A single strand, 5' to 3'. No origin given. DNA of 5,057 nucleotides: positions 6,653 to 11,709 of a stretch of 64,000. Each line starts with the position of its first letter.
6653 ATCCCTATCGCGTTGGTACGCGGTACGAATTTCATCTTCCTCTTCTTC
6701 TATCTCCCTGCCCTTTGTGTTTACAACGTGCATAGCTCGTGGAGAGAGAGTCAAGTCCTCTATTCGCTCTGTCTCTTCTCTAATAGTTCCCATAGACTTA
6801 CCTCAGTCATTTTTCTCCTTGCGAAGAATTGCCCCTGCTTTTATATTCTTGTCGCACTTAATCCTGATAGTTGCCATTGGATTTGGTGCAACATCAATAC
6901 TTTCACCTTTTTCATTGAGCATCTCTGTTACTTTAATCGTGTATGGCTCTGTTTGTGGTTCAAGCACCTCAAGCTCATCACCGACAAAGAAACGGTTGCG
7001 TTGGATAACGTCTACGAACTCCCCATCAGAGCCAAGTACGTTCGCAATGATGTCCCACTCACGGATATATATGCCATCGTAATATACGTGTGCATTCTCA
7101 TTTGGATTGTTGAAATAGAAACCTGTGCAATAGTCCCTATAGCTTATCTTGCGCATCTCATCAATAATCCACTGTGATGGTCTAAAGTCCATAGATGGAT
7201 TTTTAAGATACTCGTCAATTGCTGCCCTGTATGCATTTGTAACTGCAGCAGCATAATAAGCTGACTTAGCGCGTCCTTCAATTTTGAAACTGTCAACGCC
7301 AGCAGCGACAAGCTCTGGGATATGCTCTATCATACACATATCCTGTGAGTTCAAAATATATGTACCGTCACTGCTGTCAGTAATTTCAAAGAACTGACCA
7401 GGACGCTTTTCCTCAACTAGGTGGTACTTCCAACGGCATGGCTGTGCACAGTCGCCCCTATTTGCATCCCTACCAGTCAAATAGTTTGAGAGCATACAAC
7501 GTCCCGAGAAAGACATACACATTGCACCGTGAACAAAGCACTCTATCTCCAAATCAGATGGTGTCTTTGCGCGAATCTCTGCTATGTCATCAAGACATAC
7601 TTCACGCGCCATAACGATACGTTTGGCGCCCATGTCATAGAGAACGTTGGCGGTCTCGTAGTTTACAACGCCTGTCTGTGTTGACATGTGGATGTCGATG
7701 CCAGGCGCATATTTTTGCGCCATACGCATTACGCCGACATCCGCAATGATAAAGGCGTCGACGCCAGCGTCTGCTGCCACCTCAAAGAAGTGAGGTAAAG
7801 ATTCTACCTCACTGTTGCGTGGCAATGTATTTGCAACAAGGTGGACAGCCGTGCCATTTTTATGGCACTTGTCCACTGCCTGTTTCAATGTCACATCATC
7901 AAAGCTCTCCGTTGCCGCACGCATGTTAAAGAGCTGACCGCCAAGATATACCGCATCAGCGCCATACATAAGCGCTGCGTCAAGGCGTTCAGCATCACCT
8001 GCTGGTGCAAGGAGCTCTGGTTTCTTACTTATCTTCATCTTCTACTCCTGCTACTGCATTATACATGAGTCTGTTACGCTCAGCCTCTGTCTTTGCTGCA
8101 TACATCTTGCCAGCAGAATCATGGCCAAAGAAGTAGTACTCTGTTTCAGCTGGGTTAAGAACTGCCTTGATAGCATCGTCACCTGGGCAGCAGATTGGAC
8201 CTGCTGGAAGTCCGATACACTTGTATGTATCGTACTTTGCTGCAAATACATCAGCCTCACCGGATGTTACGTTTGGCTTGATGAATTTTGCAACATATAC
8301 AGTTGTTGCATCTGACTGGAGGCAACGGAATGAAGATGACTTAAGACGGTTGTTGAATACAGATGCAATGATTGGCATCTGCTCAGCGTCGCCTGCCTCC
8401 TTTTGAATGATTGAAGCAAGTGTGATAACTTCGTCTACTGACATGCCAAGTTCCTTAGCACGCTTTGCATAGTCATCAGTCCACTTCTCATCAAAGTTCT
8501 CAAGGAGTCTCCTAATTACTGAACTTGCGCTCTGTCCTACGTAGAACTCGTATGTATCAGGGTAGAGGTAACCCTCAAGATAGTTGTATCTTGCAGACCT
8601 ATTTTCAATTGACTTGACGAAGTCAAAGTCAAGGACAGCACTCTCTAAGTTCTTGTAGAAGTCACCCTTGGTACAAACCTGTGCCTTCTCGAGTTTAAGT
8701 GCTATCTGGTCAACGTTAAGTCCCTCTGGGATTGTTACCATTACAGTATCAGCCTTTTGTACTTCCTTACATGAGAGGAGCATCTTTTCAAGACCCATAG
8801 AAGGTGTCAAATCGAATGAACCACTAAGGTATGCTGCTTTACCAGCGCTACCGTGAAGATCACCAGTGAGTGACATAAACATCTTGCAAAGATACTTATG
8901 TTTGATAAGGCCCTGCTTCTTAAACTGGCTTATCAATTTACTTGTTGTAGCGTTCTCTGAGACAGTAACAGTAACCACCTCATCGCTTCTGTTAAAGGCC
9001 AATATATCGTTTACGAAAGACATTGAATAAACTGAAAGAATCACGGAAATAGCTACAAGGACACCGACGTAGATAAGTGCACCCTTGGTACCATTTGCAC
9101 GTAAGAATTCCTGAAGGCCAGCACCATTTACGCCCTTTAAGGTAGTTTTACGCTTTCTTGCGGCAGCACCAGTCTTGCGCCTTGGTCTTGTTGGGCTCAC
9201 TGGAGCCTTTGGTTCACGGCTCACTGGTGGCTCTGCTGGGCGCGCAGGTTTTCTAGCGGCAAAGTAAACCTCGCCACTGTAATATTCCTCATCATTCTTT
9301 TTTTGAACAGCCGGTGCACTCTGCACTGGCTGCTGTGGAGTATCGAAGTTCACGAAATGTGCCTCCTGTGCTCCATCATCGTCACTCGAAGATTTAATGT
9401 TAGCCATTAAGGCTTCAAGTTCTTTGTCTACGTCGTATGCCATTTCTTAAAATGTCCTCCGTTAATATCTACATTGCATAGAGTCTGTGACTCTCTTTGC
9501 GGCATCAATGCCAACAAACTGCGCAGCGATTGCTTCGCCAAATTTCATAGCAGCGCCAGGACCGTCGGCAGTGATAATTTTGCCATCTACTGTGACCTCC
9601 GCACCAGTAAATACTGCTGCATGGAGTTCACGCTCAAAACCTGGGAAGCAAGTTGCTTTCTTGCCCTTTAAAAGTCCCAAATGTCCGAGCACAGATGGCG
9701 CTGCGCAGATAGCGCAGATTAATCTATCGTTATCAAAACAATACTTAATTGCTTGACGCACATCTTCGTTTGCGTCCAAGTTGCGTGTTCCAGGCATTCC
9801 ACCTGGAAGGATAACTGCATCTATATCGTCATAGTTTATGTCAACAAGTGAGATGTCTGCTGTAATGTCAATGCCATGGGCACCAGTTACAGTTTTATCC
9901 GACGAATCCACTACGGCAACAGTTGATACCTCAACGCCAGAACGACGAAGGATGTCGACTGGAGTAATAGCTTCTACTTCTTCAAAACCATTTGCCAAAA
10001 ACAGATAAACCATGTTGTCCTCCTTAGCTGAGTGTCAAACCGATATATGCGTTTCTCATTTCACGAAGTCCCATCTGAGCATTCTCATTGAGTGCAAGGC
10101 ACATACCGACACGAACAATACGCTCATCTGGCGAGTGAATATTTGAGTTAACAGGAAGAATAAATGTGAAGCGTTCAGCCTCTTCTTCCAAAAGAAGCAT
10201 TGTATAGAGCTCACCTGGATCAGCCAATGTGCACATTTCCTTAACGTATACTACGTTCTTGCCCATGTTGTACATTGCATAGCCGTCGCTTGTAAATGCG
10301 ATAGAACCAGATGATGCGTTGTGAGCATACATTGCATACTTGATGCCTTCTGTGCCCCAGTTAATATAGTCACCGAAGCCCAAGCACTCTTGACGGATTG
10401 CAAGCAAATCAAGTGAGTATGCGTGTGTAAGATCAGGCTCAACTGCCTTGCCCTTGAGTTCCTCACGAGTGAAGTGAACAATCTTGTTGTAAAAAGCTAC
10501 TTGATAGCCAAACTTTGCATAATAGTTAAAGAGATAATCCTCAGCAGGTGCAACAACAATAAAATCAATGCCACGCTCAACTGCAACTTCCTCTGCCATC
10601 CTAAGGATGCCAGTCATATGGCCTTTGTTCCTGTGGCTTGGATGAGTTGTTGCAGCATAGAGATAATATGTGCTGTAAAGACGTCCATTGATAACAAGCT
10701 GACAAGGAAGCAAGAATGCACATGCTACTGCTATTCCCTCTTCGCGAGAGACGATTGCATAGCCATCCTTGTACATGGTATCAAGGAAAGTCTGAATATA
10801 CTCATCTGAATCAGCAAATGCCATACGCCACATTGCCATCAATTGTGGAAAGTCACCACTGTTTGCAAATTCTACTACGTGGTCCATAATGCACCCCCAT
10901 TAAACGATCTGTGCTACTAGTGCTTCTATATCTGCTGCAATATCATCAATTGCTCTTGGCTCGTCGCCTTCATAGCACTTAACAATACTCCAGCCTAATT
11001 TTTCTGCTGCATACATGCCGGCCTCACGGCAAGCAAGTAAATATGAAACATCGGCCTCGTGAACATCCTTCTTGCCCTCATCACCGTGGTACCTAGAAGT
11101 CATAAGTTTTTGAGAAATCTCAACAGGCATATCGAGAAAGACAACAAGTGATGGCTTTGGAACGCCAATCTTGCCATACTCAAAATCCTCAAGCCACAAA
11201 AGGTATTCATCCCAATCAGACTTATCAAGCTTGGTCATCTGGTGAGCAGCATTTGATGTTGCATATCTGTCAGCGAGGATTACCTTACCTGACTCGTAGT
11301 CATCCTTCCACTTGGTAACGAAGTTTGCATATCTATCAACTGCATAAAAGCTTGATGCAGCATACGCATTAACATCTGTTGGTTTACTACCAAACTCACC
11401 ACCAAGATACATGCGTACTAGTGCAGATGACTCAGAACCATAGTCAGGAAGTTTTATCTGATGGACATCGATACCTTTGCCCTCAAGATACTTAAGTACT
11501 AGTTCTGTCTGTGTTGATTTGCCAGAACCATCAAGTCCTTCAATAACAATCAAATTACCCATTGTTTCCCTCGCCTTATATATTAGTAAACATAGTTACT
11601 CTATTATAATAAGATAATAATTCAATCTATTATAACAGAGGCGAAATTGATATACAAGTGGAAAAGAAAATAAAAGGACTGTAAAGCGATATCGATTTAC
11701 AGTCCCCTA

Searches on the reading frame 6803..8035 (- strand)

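Call 61: search_protein_families(library=pfam, proteins=[window:6803-8035:-], max_evalue=0.00001)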
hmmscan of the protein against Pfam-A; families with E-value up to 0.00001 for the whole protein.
window:6803-8035:- (410 aa): 2 families
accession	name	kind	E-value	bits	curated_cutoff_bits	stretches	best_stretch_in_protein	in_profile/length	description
PF01136.24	Peptidase_U32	-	1e-94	316.7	22.4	1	78-312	2-232/233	Peptidase family U32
PF16325.11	Peptidase_U32_C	-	1.6e-25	89.5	28.2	1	325-405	1-83/83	Peptidase family U32 C-terminal domain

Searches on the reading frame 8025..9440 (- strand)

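Call 61: search_protein_families(library=pfam, proteins=[window:8025-9440:-], max_evalue=0.00001)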
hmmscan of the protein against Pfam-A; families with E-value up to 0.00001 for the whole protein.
window:8025-9440:- (471 aa): 1 family
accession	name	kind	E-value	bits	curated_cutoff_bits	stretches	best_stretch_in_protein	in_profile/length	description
PF02618.21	YceG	-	5.7e-70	236.4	32.4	1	158-457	1-271/275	YceG-like family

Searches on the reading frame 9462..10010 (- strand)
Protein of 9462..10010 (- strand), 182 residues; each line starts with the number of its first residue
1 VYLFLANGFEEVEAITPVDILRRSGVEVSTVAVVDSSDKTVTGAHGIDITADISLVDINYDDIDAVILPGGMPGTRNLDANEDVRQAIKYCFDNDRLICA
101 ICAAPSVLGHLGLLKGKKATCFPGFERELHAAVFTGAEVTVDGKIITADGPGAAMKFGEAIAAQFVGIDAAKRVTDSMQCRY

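Call 61: search_protein_families(library=pfam, proteins=[window:9462-10010:-], max_evalue=0.00001)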
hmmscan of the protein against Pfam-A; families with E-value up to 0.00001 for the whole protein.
window:9462-10010:- (182 aa): 1 family
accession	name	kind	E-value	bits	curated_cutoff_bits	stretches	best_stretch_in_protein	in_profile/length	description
PF01965.30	DJ-1_PfpI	-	9.7e-44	149.5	26.6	1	1-163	3-164/165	DJ-1/PfpI family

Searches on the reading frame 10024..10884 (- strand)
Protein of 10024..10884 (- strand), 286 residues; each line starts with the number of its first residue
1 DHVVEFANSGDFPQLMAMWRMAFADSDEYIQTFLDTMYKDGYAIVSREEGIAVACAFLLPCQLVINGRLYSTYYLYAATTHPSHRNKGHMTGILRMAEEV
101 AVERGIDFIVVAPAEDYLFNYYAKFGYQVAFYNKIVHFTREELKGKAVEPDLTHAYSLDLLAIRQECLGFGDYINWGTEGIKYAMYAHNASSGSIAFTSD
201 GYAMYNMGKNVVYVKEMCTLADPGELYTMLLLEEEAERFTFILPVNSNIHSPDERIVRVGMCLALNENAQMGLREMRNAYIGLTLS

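Call 61: search_protein_families(library=pfam, proteins=[window:10024-10884:-], max_evalue=0.00001)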
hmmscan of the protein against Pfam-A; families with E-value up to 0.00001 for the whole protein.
window:10024-10884:- (286 aa): 2 families
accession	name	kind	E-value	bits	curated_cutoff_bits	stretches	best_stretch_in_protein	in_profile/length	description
PF13527.13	Acetyltransf_9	-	8.9e-19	68.2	25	1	7-129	5-126/127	Acetyltransferase (GNAT) domain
PF00583.31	Acetyltransf_1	-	2.5e-06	28.2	20.7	1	33-127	24-116/116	Acetyltransferase (GNAT) family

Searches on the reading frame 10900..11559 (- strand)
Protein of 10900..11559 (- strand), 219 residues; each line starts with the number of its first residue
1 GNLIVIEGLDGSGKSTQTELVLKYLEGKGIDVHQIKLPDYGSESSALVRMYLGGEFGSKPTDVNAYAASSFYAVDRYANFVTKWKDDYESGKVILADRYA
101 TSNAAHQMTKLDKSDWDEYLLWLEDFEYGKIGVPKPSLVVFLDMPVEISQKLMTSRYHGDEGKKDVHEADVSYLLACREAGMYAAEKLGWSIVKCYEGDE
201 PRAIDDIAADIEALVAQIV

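Call 61: search_protein_families(library=pfam, proteins=[window:10900-11559:-], max_evalue=0.00001)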
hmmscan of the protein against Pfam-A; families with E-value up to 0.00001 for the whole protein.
window:10900-11559:- (219 aa): 1 family
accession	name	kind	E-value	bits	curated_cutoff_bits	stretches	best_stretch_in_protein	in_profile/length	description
PF02223.23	Thymidylate_kin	-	2.4e-19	70.2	27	1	6-158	1-140/185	Thymidylate kinase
